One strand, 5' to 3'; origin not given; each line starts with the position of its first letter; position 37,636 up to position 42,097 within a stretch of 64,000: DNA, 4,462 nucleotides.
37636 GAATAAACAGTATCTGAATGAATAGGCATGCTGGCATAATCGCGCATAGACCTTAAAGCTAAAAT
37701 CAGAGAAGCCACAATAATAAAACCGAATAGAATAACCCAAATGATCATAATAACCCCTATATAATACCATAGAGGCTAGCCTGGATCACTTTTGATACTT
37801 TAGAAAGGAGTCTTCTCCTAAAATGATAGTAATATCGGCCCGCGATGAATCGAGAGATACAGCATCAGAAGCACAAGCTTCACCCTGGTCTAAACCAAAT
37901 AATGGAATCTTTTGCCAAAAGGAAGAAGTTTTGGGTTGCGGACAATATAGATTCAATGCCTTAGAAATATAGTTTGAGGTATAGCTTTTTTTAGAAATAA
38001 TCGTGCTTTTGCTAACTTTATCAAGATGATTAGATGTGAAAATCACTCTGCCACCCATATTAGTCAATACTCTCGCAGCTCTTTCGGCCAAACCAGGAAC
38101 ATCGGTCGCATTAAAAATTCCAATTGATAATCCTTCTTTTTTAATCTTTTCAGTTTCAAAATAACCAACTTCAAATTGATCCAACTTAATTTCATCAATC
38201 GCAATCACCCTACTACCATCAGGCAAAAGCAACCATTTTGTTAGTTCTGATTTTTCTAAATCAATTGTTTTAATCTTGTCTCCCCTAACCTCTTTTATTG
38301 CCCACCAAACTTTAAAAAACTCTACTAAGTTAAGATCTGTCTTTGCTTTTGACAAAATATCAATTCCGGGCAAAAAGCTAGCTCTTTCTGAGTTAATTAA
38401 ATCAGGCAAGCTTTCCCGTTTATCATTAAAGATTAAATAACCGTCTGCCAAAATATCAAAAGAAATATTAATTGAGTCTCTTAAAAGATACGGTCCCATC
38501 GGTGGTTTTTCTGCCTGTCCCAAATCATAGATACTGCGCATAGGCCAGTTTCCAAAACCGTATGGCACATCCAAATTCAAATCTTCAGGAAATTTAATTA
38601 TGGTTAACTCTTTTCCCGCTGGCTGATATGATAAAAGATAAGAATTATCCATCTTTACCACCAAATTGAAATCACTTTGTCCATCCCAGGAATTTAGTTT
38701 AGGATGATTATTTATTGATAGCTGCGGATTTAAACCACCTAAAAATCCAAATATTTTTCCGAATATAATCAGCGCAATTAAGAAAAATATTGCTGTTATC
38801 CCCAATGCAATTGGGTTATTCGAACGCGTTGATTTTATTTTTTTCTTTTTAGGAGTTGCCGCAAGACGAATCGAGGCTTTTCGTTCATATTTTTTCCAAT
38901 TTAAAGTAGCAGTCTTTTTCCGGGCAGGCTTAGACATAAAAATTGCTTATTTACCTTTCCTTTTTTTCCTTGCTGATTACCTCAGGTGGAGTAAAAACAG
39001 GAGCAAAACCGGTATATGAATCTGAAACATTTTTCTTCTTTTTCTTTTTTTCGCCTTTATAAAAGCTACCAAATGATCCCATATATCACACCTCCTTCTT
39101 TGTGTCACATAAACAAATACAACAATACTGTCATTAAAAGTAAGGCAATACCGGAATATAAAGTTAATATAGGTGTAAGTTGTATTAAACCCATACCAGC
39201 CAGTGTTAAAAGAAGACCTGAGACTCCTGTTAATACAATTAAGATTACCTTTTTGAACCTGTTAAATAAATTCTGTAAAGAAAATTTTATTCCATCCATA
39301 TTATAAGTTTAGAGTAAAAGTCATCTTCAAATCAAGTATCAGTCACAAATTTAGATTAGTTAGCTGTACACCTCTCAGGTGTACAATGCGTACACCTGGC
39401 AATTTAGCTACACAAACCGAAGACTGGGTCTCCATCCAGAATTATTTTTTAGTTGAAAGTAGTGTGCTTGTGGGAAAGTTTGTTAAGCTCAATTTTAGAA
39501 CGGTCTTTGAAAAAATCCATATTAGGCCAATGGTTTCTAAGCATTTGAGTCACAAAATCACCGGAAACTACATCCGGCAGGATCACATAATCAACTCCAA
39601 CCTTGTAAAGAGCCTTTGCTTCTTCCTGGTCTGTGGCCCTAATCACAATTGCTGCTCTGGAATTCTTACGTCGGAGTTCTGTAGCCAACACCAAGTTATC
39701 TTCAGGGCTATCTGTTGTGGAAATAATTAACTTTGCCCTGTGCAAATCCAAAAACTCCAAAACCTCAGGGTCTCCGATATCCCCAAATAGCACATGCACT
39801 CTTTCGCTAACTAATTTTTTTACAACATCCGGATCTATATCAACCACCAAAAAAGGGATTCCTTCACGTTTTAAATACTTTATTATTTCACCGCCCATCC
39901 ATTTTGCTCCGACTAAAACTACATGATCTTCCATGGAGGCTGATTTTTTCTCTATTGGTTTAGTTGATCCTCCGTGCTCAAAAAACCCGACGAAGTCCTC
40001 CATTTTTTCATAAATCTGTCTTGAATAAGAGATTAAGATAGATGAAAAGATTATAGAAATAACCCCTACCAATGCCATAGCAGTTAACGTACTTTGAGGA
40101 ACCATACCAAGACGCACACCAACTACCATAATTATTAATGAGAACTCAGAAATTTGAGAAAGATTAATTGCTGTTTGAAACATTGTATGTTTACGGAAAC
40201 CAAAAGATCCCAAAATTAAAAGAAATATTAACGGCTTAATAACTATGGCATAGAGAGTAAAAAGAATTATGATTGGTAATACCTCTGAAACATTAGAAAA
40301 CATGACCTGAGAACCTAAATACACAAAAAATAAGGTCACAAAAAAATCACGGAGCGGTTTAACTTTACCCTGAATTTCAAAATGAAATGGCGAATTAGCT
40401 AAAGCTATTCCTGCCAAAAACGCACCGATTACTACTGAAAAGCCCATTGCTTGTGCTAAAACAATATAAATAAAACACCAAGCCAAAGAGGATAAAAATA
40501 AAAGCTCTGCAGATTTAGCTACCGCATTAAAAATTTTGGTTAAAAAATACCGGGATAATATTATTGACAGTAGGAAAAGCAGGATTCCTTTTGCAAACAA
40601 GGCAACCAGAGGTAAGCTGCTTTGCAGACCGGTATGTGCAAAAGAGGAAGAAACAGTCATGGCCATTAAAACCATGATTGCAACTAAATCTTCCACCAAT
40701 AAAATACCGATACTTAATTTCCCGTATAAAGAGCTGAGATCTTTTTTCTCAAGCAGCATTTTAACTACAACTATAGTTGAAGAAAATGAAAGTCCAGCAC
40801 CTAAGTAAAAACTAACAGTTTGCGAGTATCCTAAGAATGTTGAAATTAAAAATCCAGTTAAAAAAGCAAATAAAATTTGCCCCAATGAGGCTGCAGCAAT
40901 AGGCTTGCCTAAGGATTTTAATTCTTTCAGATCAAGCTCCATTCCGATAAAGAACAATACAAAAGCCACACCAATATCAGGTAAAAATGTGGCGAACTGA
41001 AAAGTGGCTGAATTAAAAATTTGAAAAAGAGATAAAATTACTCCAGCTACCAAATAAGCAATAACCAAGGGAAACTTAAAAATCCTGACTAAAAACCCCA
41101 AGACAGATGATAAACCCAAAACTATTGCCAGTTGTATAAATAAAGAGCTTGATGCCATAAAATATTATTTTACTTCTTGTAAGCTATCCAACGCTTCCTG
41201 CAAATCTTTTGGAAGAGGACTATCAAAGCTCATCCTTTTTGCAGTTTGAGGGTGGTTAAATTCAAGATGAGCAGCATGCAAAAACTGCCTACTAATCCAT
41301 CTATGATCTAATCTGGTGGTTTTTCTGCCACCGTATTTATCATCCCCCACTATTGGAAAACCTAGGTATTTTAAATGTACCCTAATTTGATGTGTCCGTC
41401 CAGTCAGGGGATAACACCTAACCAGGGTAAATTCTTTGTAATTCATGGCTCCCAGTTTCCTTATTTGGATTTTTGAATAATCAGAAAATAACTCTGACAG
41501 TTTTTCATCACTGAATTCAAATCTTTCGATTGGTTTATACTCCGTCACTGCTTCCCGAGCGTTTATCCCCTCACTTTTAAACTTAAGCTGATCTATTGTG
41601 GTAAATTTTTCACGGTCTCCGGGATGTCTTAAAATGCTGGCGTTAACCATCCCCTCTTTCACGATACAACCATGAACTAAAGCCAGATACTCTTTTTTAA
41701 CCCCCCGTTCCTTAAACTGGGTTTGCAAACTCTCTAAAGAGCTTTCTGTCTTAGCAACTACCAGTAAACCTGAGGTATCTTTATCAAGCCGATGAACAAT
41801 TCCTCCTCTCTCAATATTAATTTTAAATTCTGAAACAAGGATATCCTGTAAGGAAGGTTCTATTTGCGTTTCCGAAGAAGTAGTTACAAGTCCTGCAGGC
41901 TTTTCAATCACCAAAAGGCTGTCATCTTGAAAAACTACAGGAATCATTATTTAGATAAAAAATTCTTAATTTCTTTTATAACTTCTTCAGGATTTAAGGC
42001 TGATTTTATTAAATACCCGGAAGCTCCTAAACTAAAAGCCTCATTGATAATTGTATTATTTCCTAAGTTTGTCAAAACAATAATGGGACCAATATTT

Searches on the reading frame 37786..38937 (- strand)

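Call 56: search_protein_families(library=ncbifam, proteins=[window:37786-38937:-], max_evalue=0.001)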
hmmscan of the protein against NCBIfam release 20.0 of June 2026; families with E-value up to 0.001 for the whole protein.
window:37786-38937:- (383 aa): 0 families

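Call 63: search_protein_families(library=pfam, proteins=[window:37786-38937:-], max_evalue=0.001)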
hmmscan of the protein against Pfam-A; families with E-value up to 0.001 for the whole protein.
window:37786-38937:- (383 aa): 1 family
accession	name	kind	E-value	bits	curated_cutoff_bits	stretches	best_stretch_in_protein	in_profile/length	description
PF13399.11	LytR_C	-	1.6e-05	26.2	22.2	1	271-330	3-64/86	LytR cell envelope-related transcriptional attenuator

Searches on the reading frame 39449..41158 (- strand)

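Call 56: search_protein_families(library=ncbifam, proteins=[window:39449-41158:-], max_evalue=0.001)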
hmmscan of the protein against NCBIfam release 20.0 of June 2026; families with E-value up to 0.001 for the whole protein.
window:39449-41158:- (569 aa): 13 families
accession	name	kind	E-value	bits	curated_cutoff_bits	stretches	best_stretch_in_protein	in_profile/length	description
NF007950.1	PRK10669.1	equivalog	1.7e-48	165.8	700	1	6-529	7-536/547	YbaL family putative K(+) efflux transporter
NF002924.0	PRK03562.1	equivalog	1.1e-46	159.5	752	1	3-524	3-516/623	glutathione-regulated potassium-efflux system protein KefC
TIGR00932.1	2a37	subfamily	9.2e-44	150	238.3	1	18-285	5-274/275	monovalent cation:proton antiporter-2 (CPA2) family protein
NF002973.0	PRK03659.1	equivalog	5.7e-39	134.1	804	1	19-523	19-513/602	glutathione-regulated potassium-efflux system protein KefB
NF045626.1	FeTrans_MagA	equivalog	6.6e-32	110.9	700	1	10-382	11-380/386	iron transporter MagA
NF007039.0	PRK09496.3-2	equivalog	1.1e-10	41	293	1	413-543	3-138/446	Trk system potassium transporter TrkA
NF007041.0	PRK09496.3-4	equivalog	2.3e-09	36.5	386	1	412-552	2-148/450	Trk system potassium transporter TrkA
NF007043.0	PRK09496.3-6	equivalog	6.4e-08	31.8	384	1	412-491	2-80/445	Trk system potassium transporter TrkA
NF007034.0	PRK09496.2-1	subfamily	2.3e-07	30.1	344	1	412-531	2-124/445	Trk system potassium transporter TrkA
NF007031.0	PRK09496.1-2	equivalog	1.2e-05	24.6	289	1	412-531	2-357/458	Trk system potassium transporter TrkA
NF007038.0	PRK09496.2-6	equivalog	4.9e-05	22.3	374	1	413-546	3-141/445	Trk system potassium transporter TrkA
NF007032.0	PRK09496.1-4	equivalog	5e-05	22.4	309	1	413-540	3-136/457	Trk system potassium transporter TrkA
NF007033.0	PRK09496.1-5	equivalog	0.00049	19.3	338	1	413-540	3-134/449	Trk system potassium transporter TrkA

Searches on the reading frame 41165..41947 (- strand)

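Call 80: search_protein_families(library=pfam, proteins=[window:41165-41947:-], max_evalue=0.00001)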
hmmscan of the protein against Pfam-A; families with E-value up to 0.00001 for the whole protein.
window:41165-41947:- (260 aa): 1 family
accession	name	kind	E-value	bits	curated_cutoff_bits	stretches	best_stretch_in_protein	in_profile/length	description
PF00849.27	PseudoU_synth_2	-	4.3e-32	111.9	26.8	1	11-193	2-151/152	RNA pseudouridylate synthase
